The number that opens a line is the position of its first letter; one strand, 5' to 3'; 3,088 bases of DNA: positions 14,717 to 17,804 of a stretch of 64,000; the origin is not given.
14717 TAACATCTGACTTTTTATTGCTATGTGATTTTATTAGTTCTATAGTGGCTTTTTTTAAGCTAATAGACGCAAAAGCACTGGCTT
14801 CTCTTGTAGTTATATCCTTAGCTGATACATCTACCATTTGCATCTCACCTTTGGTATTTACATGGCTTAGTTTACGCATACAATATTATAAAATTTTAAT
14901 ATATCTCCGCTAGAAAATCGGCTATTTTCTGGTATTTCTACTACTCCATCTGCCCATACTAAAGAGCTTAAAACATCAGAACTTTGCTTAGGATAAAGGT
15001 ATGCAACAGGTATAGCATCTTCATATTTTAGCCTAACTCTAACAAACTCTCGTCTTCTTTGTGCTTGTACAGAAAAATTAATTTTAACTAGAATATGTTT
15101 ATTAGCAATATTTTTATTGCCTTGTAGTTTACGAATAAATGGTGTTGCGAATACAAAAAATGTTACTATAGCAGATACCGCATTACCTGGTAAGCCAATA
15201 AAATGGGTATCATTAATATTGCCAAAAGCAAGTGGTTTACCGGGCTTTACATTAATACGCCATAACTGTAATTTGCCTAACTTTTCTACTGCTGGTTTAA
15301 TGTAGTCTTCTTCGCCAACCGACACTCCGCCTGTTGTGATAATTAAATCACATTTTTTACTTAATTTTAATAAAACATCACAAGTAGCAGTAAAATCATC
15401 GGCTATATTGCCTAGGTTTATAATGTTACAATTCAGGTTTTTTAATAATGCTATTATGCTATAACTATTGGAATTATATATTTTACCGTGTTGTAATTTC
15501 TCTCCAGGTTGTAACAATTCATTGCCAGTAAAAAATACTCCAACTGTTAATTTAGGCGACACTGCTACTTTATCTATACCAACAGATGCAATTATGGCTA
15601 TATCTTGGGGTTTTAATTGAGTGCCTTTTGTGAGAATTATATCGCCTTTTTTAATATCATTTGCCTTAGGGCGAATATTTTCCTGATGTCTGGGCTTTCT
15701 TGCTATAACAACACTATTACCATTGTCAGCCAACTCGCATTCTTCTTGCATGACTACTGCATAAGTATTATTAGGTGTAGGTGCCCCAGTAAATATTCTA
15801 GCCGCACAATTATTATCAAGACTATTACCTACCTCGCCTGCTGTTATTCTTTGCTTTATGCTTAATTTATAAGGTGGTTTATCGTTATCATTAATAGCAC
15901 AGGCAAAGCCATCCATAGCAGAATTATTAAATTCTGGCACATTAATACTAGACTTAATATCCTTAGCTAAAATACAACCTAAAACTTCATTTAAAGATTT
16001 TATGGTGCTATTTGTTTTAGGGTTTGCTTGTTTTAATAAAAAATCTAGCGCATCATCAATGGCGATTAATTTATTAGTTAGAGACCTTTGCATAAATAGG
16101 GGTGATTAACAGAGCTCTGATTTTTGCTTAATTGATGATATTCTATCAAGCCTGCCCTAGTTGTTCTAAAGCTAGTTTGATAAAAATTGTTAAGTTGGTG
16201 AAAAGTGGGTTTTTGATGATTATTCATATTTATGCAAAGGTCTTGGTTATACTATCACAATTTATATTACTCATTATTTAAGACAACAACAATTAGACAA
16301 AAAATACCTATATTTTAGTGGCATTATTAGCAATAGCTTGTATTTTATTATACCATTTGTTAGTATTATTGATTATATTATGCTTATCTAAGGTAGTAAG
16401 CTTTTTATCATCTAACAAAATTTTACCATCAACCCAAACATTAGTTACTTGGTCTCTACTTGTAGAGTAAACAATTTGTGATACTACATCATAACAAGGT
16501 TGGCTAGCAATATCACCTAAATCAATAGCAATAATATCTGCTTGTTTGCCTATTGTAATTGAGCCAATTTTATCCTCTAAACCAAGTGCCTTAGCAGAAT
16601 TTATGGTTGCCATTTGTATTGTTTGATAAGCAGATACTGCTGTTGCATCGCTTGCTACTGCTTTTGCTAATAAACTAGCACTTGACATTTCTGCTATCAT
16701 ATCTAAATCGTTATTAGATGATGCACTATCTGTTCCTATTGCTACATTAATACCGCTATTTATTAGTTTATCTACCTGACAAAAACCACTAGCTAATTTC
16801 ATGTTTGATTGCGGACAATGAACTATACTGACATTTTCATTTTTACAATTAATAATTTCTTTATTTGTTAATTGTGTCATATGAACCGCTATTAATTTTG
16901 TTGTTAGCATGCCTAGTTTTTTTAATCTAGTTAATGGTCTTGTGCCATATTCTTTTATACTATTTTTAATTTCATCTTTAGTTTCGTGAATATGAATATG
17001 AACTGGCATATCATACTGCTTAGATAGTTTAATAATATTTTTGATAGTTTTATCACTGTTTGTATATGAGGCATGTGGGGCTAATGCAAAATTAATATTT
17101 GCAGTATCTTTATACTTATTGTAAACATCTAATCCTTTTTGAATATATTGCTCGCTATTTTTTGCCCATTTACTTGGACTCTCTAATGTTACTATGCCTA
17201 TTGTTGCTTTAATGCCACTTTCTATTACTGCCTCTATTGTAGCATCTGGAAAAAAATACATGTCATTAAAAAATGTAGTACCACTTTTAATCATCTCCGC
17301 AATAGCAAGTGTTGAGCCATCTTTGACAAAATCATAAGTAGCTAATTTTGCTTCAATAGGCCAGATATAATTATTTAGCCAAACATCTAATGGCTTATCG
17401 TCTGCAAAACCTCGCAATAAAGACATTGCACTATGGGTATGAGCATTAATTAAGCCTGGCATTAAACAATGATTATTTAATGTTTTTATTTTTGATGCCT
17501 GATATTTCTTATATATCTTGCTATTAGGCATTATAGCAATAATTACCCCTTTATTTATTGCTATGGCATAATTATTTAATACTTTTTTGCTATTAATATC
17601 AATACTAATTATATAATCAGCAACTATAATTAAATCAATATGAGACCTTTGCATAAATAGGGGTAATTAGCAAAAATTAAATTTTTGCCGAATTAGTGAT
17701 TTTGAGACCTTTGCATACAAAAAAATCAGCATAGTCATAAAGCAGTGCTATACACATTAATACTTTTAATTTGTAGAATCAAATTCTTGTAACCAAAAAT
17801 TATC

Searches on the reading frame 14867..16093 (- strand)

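Call 36: search_protein_families(library=pfam, proteins=[window:14867-16093:-], max_evalue=0.00001)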
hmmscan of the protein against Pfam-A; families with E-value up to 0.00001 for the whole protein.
window:14867-16093:- (408 aa): 3 families
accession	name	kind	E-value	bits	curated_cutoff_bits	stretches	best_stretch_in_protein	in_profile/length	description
PF03453.22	MoeA_N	-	5.1e-40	137.2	30.8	1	11-172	2-160/160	MoeA N-terminal region (domain I and II)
PF00994.29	MoCF_biosynth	-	1.4e-27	96.6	26.6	1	186-322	2-144/144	Probable molybdopterin binding domain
PF03454.20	MoeA_C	-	1.2e-12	48.2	22.1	1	344-402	11-70/72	MoeA C-terminal region (domain IV)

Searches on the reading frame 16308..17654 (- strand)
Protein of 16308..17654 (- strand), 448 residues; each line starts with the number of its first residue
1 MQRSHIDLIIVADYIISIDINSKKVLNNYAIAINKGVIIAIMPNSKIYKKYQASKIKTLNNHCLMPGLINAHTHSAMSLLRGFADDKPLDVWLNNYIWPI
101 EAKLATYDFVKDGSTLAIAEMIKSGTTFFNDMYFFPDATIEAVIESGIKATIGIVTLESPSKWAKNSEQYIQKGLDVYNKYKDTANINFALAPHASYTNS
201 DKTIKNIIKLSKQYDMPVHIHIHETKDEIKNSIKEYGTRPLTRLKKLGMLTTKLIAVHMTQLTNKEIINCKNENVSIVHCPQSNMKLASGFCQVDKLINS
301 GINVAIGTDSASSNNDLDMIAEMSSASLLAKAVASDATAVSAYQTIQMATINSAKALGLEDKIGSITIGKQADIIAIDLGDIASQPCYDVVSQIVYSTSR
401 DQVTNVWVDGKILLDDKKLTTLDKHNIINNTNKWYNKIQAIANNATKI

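Call 36: search_protein_families(library=pfam, proteins=[window:16308-17654:-], max_evalue=0.00001)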
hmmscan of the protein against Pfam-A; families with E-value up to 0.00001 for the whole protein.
window:16308-17654:- (448 aa): 2 families
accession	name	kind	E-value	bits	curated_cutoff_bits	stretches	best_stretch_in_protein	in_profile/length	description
PF01979.26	Amidohydro_1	-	1.1e-78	265.4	25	1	64-413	2-345/345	Amidohydrolase family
PF07969.17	Amidohydro_3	-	3.4e-22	80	29.7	1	198-413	258-471/472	Amidohydrolase family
